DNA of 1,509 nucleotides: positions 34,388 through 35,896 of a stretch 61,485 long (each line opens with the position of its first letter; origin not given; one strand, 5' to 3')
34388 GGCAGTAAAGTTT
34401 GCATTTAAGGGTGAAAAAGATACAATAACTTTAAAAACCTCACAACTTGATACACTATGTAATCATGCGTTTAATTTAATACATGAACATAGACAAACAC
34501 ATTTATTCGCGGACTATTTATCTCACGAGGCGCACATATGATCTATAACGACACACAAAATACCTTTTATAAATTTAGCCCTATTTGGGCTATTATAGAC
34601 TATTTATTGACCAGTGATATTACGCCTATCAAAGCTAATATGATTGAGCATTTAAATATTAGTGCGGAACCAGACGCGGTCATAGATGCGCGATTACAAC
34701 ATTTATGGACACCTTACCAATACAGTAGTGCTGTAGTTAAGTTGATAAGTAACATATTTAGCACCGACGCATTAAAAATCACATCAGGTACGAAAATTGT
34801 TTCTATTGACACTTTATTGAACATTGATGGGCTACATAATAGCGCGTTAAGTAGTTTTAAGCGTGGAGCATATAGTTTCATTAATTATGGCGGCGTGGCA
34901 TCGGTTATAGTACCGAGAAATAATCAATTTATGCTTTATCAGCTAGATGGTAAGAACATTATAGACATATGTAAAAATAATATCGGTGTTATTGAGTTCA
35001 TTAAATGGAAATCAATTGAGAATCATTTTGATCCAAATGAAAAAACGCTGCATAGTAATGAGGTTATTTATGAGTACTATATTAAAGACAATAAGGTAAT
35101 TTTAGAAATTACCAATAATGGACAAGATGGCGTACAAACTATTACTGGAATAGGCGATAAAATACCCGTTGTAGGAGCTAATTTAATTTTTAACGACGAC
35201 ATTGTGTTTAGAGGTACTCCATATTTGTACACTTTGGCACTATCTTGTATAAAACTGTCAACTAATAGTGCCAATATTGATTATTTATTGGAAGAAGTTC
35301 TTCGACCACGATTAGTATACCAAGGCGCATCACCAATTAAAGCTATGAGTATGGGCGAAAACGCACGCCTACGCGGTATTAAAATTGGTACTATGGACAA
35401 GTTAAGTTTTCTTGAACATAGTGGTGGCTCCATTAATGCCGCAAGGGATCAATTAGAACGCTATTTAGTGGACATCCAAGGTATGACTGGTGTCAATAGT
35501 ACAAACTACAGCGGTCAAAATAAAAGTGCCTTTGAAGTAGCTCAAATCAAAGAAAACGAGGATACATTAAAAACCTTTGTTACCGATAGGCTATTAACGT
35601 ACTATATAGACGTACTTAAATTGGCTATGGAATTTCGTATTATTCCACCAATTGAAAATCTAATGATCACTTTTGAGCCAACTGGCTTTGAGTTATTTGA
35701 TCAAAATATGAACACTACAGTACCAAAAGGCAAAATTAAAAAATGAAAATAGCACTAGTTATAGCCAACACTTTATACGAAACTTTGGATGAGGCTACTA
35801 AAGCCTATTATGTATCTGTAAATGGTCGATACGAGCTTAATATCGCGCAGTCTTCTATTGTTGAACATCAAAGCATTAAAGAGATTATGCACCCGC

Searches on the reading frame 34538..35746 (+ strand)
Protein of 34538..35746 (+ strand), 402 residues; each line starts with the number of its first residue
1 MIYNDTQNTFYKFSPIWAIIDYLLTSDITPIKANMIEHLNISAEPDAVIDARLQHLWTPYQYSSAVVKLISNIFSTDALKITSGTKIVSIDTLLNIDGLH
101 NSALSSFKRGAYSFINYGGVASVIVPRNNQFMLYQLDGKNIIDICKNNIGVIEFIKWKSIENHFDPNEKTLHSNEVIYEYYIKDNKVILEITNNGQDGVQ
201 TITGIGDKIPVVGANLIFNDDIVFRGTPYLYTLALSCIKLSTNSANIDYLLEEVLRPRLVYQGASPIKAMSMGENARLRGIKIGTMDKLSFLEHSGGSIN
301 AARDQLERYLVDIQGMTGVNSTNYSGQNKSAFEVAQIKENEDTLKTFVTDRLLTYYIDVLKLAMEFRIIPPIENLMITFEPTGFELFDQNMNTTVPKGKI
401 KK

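Call 10: search_protein_families(library=phrogs, proteins=[window:34538-35746:+], max_evalue=0.001)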
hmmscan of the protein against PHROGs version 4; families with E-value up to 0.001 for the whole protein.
window:34538-35746:+ (402 aa): 1 family
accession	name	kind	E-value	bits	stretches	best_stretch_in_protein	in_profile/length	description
phrog_145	-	head and packaging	3.3e-08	33.7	1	132-378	151-407/493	portal protein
